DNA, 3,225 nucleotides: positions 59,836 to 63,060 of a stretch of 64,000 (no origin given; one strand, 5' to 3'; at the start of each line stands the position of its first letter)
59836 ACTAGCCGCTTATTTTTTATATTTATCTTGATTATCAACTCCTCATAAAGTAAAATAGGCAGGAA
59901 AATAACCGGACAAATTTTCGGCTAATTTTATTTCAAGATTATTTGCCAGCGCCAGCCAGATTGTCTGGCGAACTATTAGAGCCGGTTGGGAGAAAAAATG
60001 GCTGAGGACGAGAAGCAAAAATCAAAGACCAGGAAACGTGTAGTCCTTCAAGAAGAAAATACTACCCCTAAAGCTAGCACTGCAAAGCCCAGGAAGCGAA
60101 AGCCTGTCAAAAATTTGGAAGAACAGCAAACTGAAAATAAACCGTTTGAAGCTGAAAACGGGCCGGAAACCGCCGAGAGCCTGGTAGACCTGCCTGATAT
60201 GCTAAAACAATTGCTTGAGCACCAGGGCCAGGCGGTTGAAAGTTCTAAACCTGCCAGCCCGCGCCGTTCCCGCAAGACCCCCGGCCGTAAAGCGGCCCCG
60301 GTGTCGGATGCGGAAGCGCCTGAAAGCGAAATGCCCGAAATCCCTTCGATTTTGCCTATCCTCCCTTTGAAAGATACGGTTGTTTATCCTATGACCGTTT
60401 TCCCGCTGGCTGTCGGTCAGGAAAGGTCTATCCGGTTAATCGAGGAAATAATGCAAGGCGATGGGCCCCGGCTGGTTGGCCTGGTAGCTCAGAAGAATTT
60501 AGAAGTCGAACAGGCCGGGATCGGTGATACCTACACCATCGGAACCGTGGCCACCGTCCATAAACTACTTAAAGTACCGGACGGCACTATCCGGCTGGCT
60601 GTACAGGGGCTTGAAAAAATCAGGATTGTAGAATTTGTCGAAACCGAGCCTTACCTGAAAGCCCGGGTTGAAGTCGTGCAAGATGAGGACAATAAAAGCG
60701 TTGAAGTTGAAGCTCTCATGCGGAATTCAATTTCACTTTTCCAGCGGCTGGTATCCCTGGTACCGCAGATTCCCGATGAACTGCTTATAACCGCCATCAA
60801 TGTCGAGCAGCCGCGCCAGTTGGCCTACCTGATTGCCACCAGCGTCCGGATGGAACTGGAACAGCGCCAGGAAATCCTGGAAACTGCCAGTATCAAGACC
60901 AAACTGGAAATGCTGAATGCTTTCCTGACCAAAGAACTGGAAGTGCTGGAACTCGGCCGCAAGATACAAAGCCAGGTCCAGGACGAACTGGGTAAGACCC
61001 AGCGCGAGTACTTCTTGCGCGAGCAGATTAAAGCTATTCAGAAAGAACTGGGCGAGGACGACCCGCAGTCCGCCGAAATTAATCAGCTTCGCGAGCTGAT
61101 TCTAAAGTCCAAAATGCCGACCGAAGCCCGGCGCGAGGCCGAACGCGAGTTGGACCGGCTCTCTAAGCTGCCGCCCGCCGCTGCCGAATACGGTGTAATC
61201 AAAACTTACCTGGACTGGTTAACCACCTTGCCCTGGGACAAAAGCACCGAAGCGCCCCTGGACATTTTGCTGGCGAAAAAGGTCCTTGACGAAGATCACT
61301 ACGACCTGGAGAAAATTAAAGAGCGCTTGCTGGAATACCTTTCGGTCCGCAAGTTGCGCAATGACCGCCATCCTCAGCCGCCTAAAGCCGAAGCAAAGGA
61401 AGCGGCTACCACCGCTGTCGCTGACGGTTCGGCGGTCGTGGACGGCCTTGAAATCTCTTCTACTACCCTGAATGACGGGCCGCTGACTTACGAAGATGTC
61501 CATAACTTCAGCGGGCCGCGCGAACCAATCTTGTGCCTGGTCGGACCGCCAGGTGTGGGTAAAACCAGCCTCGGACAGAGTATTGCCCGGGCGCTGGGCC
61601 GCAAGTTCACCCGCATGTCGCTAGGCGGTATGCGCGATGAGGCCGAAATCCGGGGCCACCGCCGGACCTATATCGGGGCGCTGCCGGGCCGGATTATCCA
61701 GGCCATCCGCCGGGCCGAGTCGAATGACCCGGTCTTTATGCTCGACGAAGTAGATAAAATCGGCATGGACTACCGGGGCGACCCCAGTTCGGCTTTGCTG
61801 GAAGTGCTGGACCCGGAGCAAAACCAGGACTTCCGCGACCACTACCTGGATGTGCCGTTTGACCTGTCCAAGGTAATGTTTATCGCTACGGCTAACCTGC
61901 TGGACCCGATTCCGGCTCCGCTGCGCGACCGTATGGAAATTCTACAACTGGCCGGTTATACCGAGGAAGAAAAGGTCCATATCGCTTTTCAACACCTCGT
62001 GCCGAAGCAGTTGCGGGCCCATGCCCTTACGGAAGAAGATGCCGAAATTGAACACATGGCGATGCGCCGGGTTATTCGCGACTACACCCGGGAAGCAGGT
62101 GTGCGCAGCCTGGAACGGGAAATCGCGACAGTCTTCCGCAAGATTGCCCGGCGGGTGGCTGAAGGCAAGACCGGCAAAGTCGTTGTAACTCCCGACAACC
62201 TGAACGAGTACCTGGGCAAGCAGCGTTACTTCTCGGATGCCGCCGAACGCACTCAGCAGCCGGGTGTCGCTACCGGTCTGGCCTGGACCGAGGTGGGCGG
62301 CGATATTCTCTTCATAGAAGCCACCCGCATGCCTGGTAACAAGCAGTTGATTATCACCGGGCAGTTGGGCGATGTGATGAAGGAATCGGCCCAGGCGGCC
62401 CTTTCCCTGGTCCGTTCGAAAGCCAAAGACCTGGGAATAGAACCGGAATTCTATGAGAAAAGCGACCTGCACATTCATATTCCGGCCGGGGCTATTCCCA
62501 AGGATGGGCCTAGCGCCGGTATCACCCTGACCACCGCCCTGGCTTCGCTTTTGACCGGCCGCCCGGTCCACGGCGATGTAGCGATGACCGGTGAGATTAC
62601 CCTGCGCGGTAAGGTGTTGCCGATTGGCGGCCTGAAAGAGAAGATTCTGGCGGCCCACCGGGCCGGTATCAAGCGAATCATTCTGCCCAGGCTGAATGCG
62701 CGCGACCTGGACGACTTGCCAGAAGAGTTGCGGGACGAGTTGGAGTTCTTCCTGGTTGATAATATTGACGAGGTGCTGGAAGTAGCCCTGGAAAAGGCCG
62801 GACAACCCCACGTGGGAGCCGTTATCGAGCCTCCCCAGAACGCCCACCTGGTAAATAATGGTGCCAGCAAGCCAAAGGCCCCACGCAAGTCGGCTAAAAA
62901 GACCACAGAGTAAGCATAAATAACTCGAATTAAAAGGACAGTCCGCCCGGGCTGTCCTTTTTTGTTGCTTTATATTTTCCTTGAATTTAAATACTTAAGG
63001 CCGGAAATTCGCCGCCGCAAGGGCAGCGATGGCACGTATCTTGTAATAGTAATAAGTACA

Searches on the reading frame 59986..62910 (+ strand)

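Call 55: search_protein_families(library=pfam, proteins=[window:59986-62910:+])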
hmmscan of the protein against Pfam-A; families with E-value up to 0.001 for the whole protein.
window:59986-62910:+ (975 aa): 8 families
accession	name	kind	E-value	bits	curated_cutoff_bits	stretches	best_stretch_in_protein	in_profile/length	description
PF05362.19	Lon_C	-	2.1e-95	318.5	21.1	1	734-936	2-204/205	Lon protease (S16) C-terminal proteolytic domain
PF02190.22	LON_substr_bdg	-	9.5e-49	166.5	28.7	1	123-316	2-200/200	ATP-dependent protease La (LON) substrate-binding domain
PF00004.35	AAA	-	7.7e-25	88.3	21.2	1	516-654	1-127/131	ATPase family associated with various cellular activities (AAA)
PF22667.2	Lon_lid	-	7.9e-20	70.7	27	1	678-730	2-55/57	Lon protease AAA+ ATPase lid domain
PF07728.20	AAA_5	-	3.9e-10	40.3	22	1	516-650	2-139/139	AAA domain (dynein-related subfamily)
PF13541.12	ChlI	-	2.9e-06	27.6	27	1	777-904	1-121/121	Subunit ChlI of Mg-chelatase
PF13191.12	AAA_16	-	5.5e-05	24.2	32.6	1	509-578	20-86/167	AAA ATPase domain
PF13401.12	AAA_22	-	0.00053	20.7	27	0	513-592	5-96/130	AAA domain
